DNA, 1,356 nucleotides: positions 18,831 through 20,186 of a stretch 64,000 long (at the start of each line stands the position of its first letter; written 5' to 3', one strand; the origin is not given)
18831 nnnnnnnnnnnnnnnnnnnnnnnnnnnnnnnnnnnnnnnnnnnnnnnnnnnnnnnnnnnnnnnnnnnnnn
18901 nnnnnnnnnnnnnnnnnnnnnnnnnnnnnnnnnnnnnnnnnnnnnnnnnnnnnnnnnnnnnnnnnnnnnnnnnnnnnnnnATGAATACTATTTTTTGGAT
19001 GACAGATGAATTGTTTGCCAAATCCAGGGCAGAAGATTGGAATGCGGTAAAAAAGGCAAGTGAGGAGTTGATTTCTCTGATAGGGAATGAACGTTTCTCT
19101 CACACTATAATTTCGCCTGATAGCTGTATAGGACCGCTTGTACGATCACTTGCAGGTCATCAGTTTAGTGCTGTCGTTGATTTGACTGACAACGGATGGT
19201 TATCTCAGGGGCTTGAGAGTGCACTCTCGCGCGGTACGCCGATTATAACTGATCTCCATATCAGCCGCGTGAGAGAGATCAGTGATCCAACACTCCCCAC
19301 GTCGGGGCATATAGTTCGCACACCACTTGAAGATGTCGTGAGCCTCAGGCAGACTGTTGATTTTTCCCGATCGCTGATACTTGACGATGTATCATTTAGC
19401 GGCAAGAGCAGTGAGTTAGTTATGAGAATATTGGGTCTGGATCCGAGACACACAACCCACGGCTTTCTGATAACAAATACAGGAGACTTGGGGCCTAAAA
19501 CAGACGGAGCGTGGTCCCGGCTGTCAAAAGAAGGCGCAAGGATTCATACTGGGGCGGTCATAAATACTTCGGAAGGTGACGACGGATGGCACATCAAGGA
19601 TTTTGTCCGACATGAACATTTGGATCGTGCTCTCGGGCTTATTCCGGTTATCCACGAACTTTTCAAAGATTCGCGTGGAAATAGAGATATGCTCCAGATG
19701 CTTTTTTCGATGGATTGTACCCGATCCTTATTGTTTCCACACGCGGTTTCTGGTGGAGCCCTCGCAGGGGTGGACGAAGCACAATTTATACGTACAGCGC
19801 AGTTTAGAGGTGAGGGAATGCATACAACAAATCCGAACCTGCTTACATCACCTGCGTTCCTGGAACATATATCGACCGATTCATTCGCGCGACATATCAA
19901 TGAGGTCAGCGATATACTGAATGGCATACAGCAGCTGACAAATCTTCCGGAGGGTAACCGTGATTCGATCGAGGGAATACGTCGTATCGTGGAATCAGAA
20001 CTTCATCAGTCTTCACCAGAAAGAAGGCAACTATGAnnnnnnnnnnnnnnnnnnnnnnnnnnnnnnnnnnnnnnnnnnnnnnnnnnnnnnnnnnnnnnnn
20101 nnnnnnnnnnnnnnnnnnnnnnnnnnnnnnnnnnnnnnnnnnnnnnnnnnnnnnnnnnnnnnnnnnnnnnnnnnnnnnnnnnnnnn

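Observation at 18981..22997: Translationally coupled PRTase-like / HAD phosphatase / IU-nucleoside hydrolase operon running into tyrS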

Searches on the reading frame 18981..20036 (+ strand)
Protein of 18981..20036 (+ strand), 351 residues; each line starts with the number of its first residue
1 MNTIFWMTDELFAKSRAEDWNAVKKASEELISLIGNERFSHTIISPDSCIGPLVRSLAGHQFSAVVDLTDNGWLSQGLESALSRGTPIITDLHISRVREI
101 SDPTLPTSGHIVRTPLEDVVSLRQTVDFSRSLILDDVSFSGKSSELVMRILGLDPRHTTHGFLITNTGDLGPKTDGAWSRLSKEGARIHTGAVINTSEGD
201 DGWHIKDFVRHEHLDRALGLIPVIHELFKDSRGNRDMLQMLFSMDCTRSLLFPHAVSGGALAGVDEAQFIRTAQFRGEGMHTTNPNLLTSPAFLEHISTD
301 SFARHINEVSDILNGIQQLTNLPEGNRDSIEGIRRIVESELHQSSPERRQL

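Call 3: search_protein_families(library=pfam, proteins=[window:18981-20036:+], max_evalue=1)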
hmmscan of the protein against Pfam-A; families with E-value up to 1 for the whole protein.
window:18981-20036:+ (351 aa): 0 families

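Call 4: search_protein_families(library=ncbifam, proteins=[window:18981-20036:+], max_evalue=1)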
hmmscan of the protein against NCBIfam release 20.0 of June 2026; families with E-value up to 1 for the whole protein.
window:18981-20036:+ (351 aa): 0 families

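Call 8: search_solved_structures(query=window:18981-20036:+, max_evalue=10, show_alignments=3)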
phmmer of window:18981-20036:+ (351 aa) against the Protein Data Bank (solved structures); distinct sequences matched with E-value up to 10: 0.

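Call 9: find_homologous_proteins(query=window:18981-20036:+, max_evalue=0.001)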
Query window:18981-20036:+ (351 aa): 38 proteins with E <= 0.001 among 5628 candidates.
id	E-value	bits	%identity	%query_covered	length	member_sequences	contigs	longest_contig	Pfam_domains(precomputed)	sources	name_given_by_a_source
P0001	1.4e-231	786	100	100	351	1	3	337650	-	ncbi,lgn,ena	-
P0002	2.5e-197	673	84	100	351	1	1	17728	-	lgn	-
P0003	1.8e-183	627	78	100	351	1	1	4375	-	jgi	jgi:hypothetical protein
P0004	2.1e-165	568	71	99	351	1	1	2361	-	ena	-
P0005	5.4e-165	567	70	100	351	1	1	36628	-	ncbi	-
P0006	6.9e-163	560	71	99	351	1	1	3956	-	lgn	-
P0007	6.7e-161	553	70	99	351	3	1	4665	-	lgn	-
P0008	1.9e-107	377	72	67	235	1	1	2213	-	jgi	jgi:hypothetical protein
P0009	1.9e-101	358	48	100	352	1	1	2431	-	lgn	-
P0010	2.4e-101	357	47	100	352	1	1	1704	-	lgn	-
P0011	4.6e-100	353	47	99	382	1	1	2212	-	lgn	-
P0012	8.6e-100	352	47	97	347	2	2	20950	-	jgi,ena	-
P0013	5.6e-99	350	49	99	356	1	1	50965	-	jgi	jgi:hypothetical protein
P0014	3.0e-97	344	46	99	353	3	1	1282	-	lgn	-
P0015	3.0e-97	344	47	99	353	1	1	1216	-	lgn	-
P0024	3.7e-90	321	47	98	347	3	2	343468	-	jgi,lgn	jgi:hypothetical protein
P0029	1.7e-81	292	43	96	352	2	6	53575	-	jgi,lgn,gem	-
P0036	4.2e-53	199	36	99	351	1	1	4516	-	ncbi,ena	-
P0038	1.1e-28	119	35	84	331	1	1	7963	-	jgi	jgi:hypothetical protein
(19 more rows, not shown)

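Call 13: search_solved_structures(query=A1, max_evalue=10, show_alignments=3)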
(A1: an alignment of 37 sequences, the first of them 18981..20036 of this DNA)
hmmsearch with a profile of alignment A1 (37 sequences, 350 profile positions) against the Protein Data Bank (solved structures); distinct sequences matched with E-value up to 10: 3.
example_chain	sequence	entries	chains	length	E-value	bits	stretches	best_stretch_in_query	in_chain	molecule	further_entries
5j2l_B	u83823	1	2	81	0.36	13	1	300-346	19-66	protein design 2L4HC2_11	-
2yzk_A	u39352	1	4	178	0.99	11.5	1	128-200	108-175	Orotate phosphoribosyltransferase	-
7wbn_A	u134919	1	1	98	6.1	8.9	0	301-335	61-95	RevCC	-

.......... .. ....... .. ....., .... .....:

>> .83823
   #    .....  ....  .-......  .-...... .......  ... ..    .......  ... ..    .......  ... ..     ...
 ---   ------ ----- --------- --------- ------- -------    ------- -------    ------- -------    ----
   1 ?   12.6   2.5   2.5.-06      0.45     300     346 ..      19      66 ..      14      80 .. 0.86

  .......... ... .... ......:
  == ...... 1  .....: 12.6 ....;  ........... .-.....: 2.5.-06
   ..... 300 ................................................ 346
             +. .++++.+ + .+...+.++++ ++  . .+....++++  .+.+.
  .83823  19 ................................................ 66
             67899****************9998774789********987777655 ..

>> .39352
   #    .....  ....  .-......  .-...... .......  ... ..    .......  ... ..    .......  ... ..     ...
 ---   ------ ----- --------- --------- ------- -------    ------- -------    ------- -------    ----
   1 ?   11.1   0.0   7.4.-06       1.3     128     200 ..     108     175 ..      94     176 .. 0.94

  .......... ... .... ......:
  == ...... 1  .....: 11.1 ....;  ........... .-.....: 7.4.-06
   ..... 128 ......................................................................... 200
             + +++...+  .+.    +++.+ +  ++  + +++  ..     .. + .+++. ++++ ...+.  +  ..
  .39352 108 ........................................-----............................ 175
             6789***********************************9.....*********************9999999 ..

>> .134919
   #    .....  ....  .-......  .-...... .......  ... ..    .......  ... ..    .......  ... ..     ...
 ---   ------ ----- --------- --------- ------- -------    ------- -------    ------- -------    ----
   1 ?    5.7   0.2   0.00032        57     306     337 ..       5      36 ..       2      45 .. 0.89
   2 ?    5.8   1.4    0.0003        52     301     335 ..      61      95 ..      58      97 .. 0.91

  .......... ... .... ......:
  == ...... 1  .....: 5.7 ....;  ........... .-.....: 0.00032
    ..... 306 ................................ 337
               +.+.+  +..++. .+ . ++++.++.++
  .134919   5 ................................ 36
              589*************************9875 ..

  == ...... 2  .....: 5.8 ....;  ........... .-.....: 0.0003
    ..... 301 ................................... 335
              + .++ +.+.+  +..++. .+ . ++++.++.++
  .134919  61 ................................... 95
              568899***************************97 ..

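Call 14: find_encoding_contigs(protein=P0001, flank=6000, max_places=3)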
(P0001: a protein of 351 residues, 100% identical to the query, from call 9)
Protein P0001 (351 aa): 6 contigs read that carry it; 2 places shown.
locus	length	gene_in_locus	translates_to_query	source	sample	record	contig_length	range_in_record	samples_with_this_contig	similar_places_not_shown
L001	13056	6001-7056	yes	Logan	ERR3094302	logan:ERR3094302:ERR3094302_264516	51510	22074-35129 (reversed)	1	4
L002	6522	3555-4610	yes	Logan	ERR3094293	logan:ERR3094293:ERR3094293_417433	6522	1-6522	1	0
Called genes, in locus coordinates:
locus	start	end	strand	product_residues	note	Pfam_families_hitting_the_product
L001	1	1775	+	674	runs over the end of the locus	PF03483:B3_4, PF03484:B5, PF17759:tRNA_synthFbeta, PF03147:FDX-ACB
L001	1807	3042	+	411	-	PF02441:Flavoprotein, PF04127:DFP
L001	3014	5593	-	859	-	PF00912:Transgly, PF00905:Transpeptidase, PF17957:Big_7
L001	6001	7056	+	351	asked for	-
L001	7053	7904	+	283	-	PF08282:Hydrolase_3 (weak)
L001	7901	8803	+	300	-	PF01156:IU_nuc_hydro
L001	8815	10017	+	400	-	PF00579:tRNA-synt_1b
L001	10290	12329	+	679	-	PF17191:RecG_wedge, PF01336:tRNA_anti-codon, PF00270:DEAD, PF04851:ResIII, PF13604:AAA_30 (faint), PF00271:Helicase_C, PF19833:RecG_dom3_C (weak)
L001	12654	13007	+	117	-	PF01029:NusB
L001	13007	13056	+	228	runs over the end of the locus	PF22935:RM44_endonuclase, PF14622:Ribonucleas_3_3, PF00636:Ribonuclease_3, PF00035:dsrm, PF14709:DND1_DSRM (weak)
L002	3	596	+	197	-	?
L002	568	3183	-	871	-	PF00912:Transgly, PF00905:Transpeptidase, PF17957:Big_7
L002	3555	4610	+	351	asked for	-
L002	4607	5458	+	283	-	PF08282:Hydrolase_3 (weak)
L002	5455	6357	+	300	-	PF01156:IU_nuc_hydro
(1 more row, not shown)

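Call 15: find_encoding_contigs(protein=P0024, flank=6000, max_places=2)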
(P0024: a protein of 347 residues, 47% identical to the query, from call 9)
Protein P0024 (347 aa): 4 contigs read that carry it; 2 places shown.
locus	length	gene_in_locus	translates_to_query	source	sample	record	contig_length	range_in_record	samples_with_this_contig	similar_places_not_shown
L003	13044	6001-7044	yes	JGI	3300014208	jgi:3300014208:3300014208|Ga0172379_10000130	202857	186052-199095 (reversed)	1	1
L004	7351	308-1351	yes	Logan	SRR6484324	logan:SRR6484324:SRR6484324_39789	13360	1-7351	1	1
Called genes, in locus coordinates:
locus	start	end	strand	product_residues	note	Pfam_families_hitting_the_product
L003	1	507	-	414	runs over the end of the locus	PF00464:SHMT, PF00155:Aminotran_1_2 (weak)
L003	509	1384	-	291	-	PF01636:APH (weak)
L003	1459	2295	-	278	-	PF00892:EamA, PF03151:TPT (weak), PF00892:EamA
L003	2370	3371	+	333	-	PF04392:ABC_sub_bind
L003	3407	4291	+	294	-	PF02653:BPD_transp_2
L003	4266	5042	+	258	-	PF00005:ABC_tran, PF02463:SMC_N (faint), PF13304:AAA_21 (faint)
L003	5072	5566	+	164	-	PF04073:tRNA_edit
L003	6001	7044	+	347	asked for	-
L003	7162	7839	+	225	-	PF00702:Hydrolase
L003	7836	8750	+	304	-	PF01156:IU_nuc_hydro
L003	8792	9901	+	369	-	PF01546:Peptidase_M20, PF07687:M20_dimer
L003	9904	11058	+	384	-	PF00579:tRNA-synt_1b, PF22421:SYY_C-terminal (weak), PF01479:S4 (faint)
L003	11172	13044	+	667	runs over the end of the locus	PF17191:RecG_wedge, PF00270:DEAD, PF04851:ResIII, PF00271:Helicase_C, PF22590:Cas3-like_C_2 (weak), PF19833:RecG_dom3_C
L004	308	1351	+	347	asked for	-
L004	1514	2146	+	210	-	PF00702:Hydrolase, PF12710:HAD (faint)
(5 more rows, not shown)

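Call 16: find_encoding_contigs(protein=P0029, flank=6000, max_places=2)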
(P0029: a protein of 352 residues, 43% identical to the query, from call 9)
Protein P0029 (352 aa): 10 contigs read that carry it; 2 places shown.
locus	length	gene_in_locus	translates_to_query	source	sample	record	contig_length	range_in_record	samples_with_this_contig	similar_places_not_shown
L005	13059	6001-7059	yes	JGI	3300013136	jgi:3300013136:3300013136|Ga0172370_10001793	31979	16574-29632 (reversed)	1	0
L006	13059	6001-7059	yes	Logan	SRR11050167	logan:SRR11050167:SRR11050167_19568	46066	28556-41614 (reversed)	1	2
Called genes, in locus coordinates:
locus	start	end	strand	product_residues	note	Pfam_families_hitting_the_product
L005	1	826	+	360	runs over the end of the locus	PF02912:Phe_tRNA-synt_N, PF01409:tRNA-synt_2d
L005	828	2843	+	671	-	PF03483:B3_4, PF03484:B5, PF17759:tRNA_synthFbeta, PF03147:FDX-ACB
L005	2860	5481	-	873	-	PF00912:Transgly, PF00905:Transpeptidase, PF17957:Big_7 (weak)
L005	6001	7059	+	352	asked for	-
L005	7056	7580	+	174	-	PF18306:LDcluster4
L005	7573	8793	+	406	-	PF00579:tRNA-synt_1b, PF22421:SYY_C-terminal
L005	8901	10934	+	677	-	PF17191:RecG_wedge, PF01336:tRNA_anti-codon (weak), PF00270:DEAD, PF04851:ResIII, PF00271:Helicase_C, PF22590:Cas3-like_C_2 (weak)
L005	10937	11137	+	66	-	PF01783:Ribosomal_L32p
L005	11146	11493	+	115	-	PF01029:NusB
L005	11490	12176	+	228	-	PF22935:RM44_endonuclase, PF14622:Ribonucleas_3_3, PF00636:Ribonuclease_3, PF00035:dsrm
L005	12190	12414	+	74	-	PF00886:Ribosomal_S16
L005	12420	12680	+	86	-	PF13083:KH_KhpA-B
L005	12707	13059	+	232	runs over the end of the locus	PF01746:tRNA_m1G_MT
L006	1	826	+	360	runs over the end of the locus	PF02912:Phe_tRNA-synt_N, PF01409:tRNA-synt_2d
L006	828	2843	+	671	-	PF03483:B3_4, PF03484:B5, PF17759:tRNA_synthFbeta, PF03147:FDX-ACB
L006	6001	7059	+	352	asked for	-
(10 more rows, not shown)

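Call 17: find_encoding_contigs(protein=P0038, flank=6000, max_places=2)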
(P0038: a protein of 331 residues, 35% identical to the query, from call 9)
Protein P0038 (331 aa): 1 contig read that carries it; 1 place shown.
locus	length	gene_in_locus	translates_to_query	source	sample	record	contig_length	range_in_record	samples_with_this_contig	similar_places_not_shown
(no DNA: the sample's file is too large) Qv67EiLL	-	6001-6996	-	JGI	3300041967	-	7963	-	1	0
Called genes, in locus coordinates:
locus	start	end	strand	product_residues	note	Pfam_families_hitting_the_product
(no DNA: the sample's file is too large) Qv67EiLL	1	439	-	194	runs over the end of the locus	PF02545:Maf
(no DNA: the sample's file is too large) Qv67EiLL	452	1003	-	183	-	PF00293:NUDIX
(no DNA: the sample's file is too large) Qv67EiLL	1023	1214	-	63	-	-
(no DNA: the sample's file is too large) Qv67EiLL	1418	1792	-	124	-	-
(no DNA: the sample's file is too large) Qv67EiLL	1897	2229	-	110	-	PF00338:Ribosomal_S10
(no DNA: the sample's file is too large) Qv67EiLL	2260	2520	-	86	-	-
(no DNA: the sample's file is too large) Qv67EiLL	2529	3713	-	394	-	PF00009:GTP_EFTU, PF03144:GTP_EFTU_D2, PF03143:GTP_EFTU_D3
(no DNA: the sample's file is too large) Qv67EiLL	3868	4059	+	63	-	-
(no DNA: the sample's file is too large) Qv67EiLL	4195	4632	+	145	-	PF07228:SpoIIE (weak)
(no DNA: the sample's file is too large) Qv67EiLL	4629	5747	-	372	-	PF01546:Peptidase_M20, PF07687:M20_dimer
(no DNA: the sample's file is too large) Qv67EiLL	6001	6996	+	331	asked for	-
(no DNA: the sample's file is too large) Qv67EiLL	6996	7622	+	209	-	?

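Call 18: find_encoding_contigs(protein=P0036, flank=6000, max_places=2)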
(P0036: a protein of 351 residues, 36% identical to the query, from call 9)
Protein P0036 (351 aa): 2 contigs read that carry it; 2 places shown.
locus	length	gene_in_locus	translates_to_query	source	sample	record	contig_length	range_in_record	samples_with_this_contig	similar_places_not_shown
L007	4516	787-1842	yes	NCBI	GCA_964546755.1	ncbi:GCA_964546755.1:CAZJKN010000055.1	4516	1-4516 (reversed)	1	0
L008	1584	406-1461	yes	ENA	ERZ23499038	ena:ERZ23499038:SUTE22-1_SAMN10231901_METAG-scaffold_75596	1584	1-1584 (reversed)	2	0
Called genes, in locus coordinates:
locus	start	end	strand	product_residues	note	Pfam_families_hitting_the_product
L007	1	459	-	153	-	?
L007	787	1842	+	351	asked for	-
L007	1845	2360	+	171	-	PF18306:LDcluster4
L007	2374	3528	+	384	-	PF00579:tRNA-synt_1b, PF01479:S4 (faint)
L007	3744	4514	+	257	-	?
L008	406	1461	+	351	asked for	-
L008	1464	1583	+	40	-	?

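Call 22: predict_structure(alignment_id=A1)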
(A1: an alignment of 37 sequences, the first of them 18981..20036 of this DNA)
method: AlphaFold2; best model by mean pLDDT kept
length: 351 residues; sequences in the alignment: 37
mean_pLDDT: 91.1   pTM: 0.89
mean pLDDT of the five models: 91.1, 91.0, 90.3, 89.7, 89.4
residues with pLDDT >= 90: 254; 70-90: 85; 50-70: 9; < 50: 3
segments of 3 or more residues with pLDDT < 50: 349-351
pLDDT, mean of each block of 10 residues (from residue 1): 92 93 97 96 94 93 95 93 91 92 87 93 96 96 95 97 96 92 97 95 91 89 85 72 86 92 92 91 89 90 96 95 88 93 62 41
secondary structure, 60 per line:
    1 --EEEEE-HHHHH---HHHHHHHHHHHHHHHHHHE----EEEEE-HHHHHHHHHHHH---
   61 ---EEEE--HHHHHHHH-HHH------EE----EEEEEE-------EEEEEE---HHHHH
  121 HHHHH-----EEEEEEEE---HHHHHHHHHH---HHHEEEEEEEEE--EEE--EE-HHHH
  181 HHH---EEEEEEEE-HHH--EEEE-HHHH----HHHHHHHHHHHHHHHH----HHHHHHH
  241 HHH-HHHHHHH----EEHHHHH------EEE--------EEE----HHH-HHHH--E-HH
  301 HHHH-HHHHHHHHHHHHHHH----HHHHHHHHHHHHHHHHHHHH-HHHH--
elements in order: E3-7 H9-13 H17-34 E40-44 H46-57 E64-67 H70-77 E94-99 E107-112 H116-125 E131-138 H142-151 E158-166 E169-171 H177-183 E187-194 E201-204 H206-209 H214-229 H234-243 H245-251 H258-262 E269-271 E280-282 H291-294 H299-304 H306-320 H325-344 H346-349

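Call 30: search_protein_representatives(alignment_id=A1)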
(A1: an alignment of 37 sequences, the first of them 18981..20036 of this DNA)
Query: 37 sequences, 350 profile positions. Proteins with E-value up to 0.001 (for the whole library): 90; up to 1e-10: 78; up to 1e-30: 59. The best 90 are listed.
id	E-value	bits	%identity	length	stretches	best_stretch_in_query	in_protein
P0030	2.6e-156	536.4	-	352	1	1-349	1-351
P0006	1.7e-145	500.9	-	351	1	1-349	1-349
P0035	7.6e-142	488.8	-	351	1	1-349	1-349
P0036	1.5e-125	435.3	-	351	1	2-349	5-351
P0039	2.8e-113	394.9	-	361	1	2-342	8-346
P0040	1.8e-101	356.0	-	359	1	2-340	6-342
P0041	7.0e-93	327.8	-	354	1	2-325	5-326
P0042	5.4e-92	324.9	-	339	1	4-337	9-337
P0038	7.3e-89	314.6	-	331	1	2-323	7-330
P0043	8.3e-86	304.5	-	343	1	2-337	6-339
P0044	1.4e-82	293.9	-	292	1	65-348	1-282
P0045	5.8e-79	282.0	-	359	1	2-349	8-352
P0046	1.8e-78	280.4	-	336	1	3-331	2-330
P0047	1.6e-77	277.2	-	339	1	2-339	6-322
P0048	2.3e-69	250.4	-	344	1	2-322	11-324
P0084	3.8e-44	167.5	-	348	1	2-336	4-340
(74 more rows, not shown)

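Call 31: find_related_loci(query=A1, collection=genome_contigs, flank=5000)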
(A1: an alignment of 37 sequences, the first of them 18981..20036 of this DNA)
Query A1 (351 aa) in genome_contigs; peptide patterns used: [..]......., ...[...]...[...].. (x = any residue, [..] = any of these).
33 stretches matched a pattern; 4 encode a relative of the query (tblastn E <= 1e-3); 4 distinct loci.
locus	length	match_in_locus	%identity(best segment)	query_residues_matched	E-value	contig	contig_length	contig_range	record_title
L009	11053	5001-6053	70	1-351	5e-171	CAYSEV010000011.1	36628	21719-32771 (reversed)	MAG TPA_asm: uncultured Gammaproteobacteria bacterium isolate SRP342105_co1_249 genome assembly, contig: NODE_1435_lengt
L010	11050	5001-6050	45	1-349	5e-100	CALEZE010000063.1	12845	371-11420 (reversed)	MAG TPA_asm: uncultured bacterium isolate SRR7515931_bin.142_CONCOCT_v1.1_MAG genome assembly, contig: ERZ869938.2508, w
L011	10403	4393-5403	44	1-337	6e-85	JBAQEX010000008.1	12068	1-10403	MAG: Microgenomates group bacterium isolate MFD12003_ilm_asm_bin69 k127_192205, whole genome shotgun sequence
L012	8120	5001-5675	33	62-288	1e-26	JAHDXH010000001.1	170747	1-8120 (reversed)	MAG: Patescibacteria group bacterium isolate PAT3 NODE_276_length_170747_cov_6.519556, whole genome shotgun sequence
